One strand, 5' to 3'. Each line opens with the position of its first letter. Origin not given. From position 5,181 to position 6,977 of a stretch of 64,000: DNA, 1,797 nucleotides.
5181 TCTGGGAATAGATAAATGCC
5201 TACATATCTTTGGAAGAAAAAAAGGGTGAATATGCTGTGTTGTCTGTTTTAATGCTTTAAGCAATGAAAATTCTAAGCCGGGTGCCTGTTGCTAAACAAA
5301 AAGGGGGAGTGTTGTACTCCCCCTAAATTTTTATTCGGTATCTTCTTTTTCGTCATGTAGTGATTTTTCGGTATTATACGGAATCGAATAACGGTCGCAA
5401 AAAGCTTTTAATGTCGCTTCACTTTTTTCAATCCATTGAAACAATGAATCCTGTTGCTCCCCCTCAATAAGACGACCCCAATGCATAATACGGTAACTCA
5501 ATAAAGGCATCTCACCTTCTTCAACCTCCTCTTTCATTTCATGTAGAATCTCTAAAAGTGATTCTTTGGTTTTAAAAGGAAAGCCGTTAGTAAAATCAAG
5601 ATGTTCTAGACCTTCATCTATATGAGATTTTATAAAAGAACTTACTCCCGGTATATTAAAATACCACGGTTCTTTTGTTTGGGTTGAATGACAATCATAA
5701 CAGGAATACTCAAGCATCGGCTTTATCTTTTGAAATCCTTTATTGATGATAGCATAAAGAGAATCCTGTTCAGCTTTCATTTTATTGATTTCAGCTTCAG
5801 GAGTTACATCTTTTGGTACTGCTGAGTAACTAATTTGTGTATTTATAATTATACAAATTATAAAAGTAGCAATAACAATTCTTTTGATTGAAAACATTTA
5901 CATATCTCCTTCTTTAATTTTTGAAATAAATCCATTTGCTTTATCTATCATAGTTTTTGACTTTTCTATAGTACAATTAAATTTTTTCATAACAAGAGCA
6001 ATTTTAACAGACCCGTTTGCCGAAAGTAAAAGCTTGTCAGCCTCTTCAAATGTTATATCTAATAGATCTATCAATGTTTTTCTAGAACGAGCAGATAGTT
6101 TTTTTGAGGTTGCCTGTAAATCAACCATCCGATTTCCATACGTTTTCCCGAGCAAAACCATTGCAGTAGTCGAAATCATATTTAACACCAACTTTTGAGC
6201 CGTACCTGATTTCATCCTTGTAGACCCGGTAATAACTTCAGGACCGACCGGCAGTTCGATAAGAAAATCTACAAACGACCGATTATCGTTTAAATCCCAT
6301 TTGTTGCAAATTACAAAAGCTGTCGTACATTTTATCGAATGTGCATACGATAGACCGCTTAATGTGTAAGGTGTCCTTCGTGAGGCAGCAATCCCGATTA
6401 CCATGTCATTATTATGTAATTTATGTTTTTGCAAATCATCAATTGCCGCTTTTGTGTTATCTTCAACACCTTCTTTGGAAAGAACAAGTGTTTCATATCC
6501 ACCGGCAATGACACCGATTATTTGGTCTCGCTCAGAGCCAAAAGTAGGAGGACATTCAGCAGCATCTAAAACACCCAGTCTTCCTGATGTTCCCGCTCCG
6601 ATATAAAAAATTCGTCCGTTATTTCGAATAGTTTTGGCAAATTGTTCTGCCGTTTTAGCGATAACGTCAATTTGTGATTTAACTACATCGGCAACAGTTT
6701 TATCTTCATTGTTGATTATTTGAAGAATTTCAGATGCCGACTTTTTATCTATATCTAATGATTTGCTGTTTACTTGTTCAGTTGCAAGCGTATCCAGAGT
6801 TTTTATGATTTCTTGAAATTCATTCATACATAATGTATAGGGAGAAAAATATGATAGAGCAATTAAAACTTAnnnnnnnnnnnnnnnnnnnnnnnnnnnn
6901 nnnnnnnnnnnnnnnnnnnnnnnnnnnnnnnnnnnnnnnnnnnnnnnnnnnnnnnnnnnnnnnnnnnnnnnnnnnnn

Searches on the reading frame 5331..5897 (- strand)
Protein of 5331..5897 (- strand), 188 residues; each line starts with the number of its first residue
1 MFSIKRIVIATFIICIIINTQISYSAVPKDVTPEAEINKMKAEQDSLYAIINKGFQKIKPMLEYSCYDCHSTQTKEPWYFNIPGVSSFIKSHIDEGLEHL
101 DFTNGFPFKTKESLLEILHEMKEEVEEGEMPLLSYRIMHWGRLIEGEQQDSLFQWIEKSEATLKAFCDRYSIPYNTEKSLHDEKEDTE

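Call 72: search_protein_families(library=pfam, proteins=[window:5331-5897:-], max_evalue=0.00001)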
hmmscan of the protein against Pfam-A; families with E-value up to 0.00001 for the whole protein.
window:5331-5897:- (188 aa): 1 family
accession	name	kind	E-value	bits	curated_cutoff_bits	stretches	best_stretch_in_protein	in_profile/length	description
PF14376.11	Haem_bd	-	2.3e-29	102.5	27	1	47-157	23-132/133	Haem-binding domain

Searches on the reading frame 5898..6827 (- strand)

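Call 72: search_protein_families(library=pfam, proteins=[window:5898-6827:-], max_evalue=0.00001)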
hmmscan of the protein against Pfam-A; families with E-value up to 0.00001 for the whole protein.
window:5898-6827:- (309 aa): 2 families
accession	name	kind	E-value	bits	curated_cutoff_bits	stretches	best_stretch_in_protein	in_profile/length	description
PF22645.1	GKRP_SIS_N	-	1.9e-19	69.9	27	1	56-162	2-112/113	Glucokinase regulatory protein N-terminal SIS domain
PF22198.1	GKRP_SIS_2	-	1.5e-09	38.3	27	1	52-115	3-66/191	Glucokinase regulatory protein, second SIS domain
